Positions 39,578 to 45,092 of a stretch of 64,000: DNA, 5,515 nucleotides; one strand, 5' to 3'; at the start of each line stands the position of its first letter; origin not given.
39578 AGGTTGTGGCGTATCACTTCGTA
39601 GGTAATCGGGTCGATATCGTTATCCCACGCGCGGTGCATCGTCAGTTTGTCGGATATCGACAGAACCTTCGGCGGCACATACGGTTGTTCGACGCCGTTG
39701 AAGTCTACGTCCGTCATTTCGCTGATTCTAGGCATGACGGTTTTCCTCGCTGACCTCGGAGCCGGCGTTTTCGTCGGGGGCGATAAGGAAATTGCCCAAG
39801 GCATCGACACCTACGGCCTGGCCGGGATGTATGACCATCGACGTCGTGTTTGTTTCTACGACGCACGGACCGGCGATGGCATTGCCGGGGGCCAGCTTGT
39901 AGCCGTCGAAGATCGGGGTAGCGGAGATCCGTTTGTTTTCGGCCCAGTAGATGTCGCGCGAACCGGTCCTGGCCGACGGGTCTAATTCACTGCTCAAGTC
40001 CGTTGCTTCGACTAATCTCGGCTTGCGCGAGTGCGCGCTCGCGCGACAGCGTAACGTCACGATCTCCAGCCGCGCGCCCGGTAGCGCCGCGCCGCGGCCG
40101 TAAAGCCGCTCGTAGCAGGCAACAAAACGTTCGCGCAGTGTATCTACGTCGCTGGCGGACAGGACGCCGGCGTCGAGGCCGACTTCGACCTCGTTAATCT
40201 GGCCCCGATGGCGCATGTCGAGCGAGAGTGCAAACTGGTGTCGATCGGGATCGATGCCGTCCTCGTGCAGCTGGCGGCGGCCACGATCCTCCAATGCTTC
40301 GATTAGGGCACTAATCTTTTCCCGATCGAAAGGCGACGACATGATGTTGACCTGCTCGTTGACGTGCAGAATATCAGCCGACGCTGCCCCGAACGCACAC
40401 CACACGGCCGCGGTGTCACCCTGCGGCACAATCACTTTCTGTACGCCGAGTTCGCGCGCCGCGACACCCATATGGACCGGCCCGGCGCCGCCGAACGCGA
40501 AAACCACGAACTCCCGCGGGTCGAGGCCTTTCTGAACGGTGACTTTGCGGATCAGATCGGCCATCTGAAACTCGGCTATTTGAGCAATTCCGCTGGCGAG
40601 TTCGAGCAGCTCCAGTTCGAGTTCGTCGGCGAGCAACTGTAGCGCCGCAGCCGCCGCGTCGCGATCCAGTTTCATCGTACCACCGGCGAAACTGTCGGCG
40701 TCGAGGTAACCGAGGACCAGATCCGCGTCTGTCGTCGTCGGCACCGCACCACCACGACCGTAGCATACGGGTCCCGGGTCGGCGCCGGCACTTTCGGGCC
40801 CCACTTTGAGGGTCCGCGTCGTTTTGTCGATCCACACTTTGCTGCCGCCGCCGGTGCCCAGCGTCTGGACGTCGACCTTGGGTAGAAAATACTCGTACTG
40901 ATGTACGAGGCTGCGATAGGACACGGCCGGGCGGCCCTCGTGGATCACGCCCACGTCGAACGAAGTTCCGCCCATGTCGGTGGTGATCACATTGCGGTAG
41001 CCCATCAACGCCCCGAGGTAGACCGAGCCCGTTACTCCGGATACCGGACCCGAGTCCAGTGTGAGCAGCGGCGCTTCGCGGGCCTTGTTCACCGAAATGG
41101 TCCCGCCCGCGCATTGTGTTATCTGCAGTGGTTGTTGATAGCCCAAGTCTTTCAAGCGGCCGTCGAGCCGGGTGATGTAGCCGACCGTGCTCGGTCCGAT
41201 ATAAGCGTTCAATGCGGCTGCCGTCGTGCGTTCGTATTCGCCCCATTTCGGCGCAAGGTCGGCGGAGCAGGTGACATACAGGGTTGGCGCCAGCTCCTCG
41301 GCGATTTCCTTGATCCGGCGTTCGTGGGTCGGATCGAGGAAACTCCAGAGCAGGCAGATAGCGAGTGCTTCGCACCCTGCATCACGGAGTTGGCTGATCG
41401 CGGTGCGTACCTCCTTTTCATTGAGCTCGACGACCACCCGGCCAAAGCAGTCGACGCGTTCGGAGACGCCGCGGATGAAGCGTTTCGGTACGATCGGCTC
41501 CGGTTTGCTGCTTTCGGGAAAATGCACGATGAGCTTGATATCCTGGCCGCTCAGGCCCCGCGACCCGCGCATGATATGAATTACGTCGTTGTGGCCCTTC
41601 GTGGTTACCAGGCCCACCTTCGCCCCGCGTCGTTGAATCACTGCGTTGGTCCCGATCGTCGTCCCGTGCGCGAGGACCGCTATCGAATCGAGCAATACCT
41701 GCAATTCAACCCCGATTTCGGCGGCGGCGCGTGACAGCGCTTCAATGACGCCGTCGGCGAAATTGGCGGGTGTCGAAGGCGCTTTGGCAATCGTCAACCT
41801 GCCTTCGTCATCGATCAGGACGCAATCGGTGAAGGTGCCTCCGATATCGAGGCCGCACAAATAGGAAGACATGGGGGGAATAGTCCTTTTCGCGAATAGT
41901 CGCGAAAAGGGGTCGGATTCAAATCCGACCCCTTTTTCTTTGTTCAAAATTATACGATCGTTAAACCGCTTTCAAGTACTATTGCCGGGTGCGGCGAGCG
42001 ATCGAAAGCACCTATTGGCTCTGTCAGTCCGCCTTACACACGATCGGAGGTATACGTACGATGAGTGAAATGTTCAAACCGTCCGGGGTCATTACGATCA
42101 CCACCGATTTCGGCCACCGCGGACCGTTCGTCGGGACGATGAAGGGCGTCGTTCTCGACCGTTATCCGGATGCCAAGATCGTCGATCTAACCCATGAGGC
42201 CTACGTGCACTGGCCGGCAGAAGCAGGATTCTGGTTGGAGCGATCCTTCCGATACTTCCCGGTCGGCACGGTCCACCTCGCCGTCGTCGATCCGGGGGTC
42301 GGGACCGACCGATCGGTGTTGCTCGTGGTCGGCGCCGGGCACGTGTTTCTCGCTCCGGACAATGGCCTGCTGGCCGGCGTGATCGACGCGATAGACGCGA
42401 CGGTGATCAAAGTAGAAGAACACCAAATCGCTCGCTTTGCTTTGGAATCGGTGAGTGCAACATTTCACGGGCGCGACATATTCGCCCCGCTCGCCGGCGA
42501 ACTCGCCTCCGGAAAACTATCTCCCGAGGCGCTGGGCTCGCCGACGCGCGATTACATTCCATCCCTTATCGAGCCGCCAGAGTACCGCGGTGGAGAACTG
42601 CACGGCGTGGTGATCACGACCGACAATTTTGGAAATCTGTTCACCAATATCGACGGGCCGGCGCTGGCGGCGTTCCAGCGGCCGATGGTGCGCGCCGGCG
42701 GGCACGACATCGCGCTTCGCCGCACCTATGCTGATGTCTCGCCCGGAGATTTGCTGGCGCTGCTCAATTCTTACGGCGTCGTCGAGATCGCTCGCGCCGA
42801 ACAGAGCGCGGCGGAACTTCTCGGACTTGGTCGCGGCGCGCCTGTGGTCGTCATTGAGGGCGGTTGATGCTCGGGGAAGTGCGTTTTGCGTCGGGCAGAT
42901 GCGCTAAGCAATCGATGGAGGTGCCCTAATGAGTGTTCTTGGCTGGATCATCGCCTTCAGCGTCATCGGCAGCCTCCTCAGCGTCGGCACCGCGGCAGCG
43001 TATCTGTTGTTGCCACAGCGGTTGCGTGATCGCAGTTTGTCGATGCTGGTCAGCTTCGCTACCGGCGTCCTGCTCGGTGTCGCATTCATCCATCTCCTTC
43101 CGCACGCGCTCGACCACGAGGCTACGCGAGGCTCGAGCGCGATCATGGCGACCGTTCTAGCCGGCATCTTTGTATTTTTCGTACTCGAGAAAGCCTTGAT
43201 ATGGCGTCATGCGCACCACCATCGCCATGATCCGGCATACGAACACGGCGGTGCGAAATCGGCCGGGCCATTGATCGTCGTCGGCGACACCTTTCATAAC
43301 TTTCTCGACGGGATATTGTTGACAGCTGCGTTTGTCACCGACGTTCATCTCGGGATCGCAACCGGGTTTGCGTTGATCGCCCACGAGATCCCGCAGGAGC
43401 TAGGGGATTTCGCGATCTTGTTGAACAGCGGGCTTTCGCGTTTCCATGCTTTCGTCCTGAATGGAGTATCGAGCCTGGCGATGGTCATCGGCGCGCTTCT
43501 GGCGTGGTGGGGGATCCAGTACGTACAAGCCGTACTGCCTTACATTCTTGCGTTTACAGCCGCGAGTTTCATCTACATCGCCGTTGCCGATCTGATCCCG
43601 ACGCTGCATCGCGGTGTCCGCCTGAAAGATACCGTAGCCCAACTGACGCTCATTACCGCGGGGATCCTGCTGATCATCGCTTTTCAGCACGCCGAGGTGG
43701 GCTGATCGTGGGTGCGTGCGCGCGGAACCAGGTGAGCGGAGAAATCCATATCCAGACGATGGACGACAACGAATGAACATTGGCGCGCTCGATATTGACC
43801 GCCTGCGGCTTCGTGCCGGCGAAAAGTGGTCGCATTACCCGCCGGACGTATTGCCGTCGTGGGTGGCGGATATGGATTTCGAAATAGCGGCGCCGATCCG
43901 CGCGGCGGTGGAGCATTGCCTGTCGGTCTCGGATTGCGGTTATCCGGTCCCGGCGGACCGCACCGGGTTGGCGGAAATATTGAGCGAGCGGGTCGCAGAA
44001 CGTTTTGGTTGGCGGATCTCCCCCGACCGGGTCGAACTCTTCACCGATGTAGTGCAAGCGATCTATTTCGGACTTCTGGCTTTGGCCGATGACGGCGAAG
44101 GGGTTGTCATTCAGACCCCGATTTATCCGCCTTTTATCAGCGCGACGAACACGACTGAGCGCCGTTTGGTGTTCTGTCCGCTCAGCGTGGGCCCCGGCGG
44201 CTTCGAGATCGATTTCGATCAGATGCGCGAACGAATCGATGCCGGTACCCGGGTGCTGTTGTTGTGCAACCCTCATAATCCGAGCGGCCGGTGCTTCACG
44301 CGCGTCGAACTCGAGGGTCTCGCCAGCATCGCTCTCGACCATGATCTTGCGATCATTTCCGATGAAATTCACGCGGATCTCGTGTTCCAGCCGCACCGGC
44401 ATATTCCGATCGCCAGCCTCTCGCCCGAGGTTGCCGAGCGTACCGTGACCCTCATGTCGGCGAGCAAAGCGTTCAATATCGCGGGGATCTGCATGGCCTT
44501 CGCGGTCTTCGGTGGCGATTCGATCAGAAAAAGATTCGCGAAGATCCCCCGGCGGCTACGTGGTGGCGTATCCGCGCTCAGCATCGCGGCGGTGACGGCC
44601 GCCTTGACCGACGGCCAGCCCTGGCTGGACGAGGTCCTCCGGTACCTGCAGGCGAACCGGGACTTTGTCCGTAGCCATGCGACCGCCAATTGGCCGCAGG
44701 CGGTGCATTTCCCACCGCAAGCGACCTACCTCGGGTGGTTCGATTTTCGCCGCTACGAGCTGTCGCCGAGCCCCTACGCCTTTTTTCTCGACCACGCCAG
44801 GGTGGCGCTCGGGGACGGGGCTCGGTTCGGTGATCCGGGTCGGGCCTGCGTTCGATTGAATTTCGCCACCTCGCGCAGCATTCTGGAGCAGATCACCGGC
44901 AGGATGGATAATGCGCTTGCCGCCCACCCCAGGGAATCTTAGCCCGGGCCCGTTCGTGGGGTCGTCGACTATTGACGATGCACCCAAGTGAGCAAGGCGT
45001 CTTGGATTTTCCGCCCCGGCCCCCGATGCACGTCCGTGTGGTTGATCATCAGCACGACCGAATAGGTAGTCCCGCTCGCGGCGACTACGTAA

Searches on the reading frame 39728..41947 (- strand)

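Call 13: search_protein_families(library=pfam, proteins=[window:39728-41947:-], max_evalue=0.0001)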
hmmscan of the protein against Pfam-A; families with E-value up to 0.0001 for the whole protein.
window:39728-41947:- (739 aa): 3 families
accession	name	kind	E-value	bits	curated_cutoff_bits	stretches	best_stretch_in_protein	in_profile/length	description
PF01968.24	Hydantoinase_A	-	9.3e-86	288.1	22.9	1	240-528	1-289/291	Hydantoinase/oxoprolinase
PF05378.19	Hydant_A_N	-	1e-46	159.3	25.2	1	32-218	3-174/176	Hydantoinase/oxoprolinase N-terminal region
PF19278.4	Hydant_A_C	-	2.6e-28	99.2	21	1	543-716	12-184/193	Hydantoinase/oxoprolinase C-terminal domain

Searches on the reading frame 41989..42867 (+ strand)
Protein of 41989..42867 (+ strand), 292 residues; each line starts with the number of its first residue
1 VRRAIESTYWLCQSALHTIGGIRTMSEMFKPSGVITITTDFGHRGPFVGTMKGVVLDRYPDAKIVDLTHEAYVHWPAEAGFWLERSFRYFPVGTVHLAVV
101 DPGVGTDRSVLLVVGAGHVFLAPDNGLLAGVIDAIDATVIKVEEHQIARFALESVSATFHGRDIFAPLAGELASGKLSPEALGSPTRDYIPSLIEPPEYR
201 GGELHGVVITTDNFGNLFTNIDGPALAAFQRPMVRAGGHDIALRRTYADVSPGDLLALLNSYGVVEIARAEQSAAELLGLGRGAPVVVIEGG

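Call 13: search_protein_families(library=pfam, proteins=[window:41989-42867:+], max_evalue=0.0001)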
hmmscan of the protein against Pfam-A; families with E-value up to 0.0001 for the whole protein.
window:41989-42867:+ (292 aa): 2 families
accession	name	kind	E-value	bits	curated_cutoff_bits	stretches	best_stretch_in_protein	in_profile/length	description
PF01887.21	SAM_HAT_N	-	6.7e-47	159.3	26.3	1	35-183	1-145/145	SAM hydroxide adenosyltransferase N-terminal domain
PF20257.3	SAM_HAT_C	-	1.2e-19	70.8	25.5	1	206-286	1-83/84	SAM hydroxide adenosyltransferase C-terminal domain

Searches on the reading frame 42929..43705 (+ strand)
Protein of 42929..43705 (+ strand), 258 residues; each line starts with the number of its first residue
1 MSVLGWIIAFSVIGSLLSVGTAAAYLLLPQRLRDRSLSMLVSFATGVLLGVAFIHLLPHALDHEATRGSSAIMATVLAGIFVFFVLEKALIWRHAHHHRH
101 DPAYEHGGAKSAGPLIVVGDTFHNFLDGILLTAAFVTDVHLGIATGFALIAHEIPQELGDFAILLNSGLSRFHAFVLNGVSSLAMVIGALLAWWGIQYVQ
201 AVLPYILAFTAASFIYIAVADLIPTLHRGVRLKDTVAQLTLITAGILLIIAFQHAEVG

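Call 13: search_protein_families(library=pfam, proteins=[window:42929-43705:+], max_evalue=0.0001)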
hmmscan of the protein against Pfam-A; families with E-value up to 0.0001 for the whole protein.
window:42929-43705:+ (258 aa): 1 family
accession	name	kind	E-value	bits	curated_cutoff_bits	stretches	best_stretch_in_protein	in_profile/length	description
PF02535.28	Zip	-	8.5e-37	127.5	35.1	2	98-251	156-321/323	ZIP Zinc transporter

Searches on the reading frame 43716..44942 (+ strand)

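Call 13: search_protein_families(library=pfam, proteins=[window:43716-44942:+], max_evalue=0.0001)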
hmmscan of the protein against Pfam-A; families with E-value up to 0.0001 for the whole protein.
window:43716-44942:+ (408 aa): 1 family
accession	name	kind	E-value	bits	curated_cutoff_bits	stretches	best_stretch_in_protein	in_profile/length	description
PF00155.27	Aminotran_1_2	-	3.8e-35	122.2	19.7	1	89-387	47-351/361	Aminotransferase class I and II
